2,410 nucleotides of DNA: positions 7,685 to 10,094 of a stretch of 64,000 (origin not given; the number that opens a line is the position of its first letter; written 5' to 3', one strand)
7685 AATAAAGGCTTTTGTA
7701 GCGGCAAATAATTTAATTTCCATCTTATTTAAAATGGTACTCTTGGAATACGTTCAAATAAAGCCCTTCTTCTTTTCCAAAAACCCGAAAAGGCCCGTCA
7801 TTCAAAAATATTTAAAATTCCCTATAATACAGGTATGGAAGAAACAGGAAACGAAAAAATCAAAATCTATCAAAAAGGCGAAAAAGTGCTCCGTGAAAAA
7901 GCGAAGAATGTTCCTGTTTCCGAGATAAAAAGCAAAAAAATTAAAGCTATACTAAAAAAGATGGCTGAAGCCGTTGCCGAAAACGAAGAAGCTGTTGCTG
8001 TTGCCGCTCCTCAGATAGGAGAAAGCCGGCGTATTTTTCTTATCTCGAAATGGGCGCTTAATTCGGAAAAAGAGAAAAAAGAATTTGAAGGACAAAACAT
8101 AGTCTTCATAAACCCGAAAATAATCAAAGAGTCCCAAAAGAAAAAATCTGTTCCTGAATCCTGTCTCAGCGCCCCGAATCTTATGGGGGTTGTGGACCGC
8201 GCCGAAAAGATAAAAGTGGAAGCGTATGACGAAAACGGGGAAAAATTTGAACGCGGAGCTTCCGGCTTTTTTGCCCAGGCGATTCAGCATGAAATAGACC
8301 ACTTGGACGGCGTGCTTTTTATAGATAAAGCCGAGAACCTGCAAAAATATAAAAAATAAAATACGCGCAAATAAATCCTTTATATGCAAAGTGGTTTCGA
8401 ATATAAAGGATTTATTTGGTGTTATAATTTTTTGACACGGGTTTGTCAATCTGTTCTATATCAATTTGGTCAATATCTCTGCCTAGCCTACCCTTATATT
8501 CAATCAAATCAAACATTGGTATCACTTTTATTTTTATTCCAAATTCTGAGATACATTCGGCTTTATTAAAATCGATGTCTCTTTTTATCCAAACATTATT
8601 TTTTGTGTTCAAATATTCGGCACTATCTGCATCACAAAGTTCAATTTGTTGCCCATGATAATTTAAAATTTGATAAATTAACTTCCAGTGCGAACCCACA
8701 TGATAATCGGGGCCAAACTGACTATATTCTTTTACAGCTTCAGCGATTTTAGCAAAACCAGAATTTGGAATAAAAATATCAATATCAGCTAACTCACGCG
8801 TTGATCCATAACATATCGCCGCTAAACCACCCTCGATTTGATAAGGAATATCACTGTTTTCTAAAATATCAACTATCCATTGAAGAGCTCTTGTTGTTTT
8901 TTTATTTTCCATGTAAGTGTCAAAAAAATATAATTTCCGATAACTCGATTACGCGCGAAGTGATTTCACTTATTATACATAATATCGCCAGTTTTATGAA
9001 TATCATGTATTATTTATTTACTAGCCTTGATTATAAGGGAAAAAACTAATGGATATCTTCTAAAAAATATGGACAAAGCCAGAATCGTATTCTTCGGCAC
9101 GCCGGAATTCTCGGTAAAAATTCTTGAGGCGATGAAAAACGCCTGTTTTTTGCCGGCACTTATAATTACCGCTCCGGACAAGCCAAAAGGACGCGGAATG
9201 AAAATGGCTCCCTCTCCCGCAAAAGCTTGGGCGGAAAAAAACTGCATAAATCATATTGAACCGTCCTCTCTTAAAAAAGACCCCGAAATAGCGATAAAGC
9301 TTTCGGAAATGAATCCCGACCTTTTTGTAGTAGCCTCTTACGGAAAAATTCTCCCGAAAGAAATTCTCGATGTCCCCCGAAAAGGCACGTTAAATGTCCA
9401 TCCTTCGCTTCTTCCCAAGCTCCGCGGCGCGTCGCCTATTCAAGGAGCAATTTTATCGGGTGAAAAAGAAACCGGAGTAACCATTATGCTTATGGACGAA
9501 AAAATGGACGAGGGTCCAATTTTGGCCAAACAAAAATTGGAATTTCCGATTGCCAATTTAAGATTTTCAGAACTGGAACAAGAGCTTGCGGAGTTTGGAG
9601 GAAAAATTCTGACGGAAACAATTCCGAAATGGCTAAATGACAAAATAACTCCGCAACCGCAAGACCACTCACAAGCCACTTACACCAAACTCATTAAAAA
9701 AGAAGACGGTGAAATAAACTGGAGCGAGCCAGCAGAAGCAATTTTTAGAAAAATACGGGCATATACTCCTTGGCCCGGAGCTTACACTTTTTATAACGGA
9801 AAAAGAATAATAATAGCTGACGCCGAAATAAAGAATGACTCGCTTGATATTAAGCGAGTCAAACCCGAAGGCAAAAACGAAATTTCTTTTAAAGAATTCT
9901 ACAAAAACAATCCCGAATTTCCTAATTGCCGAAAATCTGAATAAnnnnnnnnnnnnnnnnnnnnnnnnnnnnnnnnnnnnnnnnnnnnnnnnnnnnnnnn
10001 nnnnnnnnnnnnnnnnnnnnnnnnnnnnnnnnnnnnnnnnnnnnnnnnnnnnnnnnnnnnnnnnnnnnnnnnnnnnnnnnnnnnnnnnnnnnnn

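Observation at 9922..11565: Secreted protein built from six tandem GPGGC-x5-C-x3-C-x9-10-C modules followed by a Met/Gln/Pro-rich tail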

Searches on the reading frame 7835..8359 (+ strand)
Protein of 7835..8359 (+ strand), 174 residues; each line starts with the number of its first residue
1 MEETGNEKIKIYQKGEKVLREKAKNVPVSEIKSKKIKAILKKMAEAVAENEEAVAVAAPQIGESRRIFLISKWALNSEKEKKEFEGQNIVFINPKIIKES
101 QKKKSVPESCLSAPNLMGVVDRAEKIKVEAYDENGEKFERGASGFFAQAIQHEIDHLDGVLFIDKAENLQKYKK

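Call 53: search_protein_families(library=pfam, proteins=[window:7835-8359:+], max_evalue=0.01)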
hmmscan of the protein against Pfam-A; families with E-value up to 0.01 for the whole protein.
window:7835-8359:+ (174 aa): 1 family
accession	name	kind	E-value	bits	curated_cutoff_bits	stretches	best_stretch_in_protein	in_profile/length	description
PF01327.26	Pep_deformylase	-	9.1e-46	155.7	22.8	1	10-171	3-155/156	Polypeptide deformylase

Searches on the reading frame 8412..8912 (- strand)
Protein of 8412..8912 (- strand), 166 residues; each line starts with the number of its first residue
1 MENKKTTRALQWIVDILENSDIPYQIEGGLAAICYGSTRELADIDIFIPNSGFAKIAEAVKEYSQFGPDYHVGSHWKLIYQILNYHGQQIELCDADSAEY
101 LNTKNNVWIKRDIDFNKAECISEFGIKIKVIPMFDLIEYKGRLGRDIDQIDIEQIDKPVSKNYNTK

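Call 53: search_protein_families(library=pfam, proteins=[window:8412-8912:-], max_evalue=0.01)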
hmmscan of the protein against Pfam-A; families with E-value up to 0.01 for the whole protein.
window:8412-8912:- (166 aa): 1 family
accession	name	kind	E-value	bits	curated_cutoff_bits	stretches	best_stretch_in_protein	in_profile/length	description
PF10706.15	Aminoglyc_resit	-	0.00055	20.5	21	1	11-64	3-58/149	Aminoglycoside-2''-adenylyltransferase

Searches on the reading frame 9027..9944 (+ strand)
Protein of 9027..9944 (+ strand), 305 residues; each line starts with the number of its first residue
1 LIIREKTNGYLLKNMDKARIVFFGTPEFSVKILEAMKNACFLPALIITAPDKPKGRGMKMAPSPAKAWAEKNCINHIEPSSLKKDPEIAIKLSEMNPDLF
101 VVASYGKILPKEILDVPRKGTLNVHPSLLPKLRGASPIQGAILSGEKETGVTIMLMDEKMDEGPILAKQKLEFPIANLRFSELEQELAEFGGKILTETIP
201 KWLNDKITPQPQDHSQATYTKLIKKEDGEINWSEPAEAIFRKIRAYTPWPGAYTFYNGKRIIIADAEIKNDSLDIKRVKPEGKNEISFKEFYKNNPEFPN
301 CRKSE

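Call 53: search_protein_families(library=pfam, proteins=[window:9027-9944:+], max_evalue=0.01)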
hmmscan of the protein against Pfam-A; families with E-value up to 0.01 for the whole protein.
window:9027-9944:+ (305 aa): 2 families
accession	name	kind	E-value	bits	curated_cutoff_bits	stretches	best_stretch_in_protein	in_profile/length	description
PF00551.24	Formyl_trans_N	-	4.4e-41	141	26.1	1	19-199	2-181/181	Formyl transferase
PF02911.23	Formyl_trans_C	-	3.3e-18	66.2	21.1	1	223-271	2-50/100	Formyl transferase, C-terminal domain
